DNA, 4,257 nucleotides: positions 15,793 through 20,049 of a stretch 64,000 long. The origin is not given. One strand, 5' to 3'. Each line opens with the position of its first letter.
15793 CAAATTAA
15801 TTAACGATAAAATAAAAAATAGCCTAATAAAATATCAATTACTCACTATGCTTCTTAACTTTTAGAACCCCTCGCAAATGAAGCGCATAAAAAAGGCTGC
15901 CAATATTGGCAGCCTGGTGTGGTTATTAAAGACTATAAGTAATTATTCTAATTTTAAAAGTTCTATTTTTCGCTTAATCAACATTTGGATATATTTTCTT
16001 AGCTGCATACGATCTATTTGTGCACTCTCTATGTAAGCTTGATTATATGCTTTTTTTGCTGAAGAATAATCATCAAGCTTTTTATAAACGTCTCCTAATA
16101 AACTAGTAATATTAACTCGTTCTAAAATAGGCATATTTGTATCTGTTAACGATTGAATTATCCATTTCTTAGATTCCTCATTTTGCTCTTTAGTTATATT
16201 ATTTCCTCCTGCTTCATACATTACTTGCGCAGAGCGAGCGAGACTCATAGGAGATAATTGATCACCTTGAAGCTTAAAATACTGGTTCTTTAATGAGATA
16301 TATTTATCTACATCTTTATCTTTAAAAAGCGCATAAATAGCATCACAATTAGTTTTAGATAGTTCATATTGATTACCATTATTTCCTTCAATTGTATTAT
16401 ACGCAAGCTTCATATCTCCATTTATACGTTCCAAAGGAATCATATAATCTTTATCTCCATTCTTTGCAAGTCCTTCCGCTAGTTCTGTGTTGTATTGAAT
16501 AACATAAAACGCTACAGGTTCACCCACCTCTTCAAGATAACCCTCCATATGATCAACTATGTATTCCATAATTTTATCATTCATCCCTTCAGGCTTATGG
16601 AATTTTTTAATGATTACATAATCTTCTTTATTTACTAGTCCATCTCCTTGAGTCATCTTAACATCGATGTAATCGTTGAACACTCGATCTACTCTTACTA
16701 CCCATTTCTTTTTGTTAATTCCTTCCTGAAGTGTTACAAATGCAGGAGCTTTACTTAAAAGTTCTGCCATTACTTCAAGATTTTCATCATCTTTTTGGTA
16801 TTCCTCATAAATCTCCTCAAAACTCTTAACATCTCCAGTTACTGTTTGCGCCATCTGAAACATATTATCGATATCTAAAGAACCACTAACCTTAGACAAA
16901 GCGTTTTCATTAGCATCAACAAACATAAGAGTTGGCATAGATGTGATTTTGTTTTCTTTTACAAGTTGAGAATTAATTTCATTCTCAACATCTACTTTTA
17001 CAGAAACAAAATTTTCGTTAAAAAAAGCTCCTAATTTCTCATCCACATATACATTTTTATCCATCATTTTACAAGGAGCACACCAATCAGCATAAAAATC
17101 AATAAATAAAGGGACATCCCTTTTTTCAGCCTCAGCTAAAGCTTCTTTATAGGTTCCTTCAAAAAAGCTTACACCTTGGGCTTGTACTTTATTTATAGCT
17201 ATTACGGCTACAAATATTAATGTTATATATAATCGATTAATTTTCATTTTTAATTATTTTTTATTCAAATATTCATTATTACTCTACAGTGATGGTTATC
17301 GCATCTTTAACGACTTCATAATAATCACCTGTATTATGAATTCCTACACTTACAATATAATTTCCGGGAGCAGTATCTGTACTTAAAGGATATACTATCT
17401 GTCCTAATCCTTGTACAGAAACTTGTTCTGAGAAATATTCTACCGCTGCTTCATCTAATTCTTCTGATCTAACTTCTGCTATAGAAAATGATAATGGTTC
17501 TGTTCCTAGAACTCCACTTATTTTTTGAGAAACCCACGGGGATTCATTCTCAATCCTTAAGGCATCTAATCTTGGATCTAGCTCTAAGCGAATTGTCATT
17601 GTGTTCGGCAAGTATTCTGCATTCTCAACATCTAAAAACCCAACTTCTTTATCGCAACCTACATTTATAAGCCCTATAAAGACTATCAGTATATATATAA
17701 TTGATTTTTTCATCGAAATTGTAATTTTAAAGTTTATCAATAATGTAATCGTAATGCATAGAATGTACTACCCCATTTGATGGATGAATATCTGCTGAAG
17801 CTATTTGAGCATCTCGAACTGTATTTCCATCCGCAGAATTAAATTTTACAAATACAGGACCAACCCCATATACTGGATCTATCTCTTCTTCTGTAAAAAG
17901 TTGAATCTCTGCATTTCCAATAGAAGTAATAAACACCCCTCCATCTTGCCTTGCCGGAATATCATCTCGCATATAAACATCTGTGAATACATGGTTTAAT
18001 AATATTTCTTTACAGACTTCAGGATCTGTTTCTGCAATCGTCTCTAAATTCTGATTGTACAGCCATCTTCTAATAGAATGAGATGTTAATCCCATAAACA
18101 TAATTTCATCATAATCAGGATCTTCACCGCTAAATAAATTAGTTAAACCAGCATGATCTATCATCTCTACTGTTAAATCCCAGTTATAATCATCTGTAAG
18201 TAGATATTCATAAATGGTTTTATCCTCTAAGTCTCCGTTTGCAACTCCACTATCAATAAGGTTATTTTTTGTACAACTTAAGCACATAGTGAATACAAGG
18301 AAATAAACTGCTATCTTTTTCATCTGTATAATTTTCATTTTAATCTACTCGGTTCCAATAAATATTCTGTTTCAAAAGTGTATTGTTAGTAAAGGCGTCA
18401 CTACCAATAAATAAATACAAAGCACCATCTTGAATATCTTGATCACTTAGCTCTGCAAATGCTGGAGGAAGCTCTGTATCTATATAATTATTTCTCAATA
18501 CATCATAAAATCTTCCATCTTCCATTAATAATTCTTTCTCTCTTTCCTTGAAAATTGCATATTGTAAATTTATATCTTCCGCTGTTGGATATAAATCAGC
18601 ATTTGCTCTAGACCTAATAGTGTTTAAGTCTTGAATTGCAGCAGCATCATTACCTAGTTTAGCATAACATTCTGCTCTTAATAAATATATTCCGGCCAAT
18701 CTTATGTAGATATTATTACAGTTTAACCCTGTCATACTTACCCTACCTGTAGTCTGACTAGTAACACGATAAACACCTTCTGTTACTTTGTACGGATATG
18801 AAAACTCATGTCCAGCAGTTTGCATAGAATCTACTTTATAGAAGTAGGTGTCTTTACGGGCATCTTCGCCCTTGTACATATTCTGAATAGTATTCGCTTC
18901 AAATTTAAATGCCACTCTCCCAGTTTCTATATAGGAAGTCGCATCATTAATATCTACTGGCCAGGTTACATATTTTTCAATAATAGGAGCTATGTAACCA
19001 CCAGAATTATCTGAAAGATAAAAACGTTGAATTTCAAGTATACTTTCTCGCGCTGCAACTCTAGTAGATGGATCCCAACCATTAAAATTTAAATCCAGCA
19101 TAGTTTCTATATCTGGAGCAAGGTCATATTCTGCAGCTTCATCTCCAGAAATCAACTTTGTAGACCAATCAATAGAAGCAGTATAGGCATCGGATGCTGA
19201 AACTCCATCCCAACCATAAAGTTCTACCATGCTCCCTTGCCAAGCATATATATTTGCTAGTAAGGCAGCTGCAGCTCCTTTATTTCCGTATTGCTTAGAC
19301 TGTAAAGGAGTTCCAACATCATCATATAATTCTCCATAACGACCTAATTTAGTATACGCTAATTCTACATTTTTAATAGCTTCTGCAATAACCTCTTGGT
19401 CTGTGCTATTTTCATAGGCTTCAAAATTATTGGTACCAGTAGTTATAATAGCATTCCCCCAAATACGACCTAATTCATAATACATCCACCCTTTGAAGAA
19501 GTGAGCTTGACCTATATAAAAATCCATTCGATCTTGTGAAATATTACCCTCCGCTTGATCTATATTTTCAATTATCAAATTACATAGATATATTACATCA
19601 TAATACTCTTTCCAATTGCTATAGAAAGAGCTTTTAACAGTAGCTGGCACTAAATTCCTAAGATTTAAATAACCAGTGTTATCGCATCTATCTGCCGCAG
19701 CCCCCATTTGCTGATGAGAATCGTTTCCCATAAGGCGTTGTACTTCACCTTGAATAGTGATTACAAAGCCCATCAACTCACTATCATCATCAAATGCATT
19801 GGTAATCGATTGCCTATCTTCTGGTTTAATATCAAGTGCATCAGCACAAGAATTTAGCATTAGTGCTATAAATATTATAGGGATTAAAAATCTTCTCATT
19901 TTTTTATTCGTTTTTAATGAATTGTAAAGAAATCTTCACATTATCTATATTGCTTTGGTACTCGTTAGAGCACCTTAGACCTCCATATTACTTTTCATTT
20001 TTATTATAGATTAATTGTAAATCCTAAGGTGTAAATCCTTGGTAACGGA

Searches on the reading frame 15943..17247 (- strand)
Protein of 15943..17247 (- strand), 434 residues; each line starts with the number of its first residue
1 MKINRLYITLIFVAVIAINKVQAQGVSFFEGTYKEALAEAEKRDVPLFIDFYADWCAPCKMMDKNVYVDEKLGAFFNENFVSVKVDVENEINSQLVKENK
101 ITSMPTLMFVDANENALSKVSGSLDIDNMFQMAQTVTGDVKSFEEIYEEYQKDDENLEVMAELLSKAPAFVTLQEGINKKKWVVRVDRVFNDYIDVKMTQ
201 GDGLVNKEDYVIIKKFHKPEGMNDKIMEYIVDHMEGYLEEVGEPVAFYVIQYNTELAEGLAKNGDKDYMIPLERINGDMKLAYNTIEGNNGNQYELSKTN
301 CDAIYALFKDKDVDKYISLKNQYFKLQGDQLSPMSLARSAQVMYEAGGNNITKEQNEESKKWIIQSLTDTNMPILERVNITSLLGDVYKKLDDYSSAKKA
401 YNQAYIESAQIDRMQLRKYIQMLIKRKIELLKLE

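Call 5: search_protein_families(library=pfam, proteins=[window:15943-17247:-])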
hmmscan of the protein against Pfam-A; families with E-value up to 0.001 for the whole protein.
window:15943-17247:- (434 aa): 4 families
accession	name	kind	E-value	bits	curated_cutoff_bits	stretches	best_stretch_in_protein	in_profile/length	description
PF13899.12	Thioredoxin_7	-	6.7e-16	58.6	27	1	31-112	4-83/83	Thioredoxin-like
PF00085.26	Thioredoxin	-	3.5e-14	53.1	23.5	1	33-132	10-100/103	Thioredoxin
PF03190.21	Thioredox_DsbH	-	1.7e-11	44.8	27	1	34-90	27-83/163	Protein of unknown function, DUF255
PF13098.12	Thioredoxin_2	-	9.1e-10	39.3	27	1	41-130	2-101/104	Thioredoxin-like domain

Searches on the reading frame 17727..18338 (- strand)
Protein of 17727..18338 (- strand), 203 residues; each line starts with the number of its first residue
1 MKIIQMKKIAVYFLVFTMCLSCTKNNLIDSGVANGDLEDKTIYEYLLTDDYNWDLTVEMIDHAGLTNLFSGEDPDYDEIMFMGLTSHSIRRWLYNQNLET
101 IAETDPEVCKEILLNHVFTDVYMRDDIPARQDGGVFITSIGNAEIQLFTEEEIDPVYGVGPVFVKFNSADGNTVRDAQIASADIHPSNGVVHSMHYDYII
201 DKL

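Call 43: search_protein_families(library=pfam, proteins=[window:17727-18338:-])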
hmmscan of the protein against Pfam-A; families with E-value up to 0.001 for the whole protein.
window:17727-18338:- (203 aa): 1 family
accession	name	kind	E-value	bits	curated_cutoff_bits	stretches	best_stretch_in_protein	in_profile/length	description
PF02469.27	Fasciclin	-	5.5e-05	23.8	22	1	96-194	42-117/123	Fasciclin domain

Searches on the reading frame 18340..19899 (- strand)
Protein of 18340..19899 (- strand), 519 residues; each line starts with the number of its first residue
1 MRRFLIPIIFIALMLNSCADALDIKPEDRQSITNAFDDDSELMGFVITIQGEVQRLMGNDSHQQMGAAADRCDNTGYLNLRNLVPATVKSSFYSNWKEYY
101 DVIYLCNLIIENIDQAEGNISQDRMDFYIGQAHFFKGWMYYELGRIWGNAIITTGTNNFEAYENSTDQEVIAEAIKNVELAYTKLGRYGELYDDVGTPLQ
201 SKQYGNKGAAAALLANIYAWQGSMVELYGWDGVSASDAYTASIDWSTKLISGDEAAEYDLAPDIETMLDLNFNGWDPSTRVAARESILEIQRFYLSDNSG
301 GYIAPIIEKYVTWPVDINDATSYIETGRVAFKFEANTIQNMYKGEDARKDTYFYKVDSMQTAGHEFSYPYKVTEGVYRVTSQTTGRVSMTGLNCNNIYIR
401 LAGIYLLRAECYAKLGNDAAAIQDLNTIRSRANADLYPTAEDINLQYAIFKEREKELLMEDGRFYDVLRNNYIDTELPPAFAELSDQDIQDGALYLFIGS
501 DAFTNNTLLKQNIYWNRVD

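Call 43: search_protein_families(library=pfam, proteins=[window:18340-19899:-])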
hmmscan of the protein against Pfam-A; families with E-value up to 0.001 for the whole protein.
window:18340-19899:- (519 aa): 2 families
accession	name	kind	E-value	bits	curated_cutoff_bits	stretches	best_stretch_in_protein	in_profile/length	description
PF07980.17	SusD_RagB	-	1.6e-22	81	23.1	1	329-494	87-258/297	SusD family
PF14322.12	SusD-like_3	-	3.2e-17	63.8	27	1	22-218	3-190/191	Starch-binding associating with outer membrane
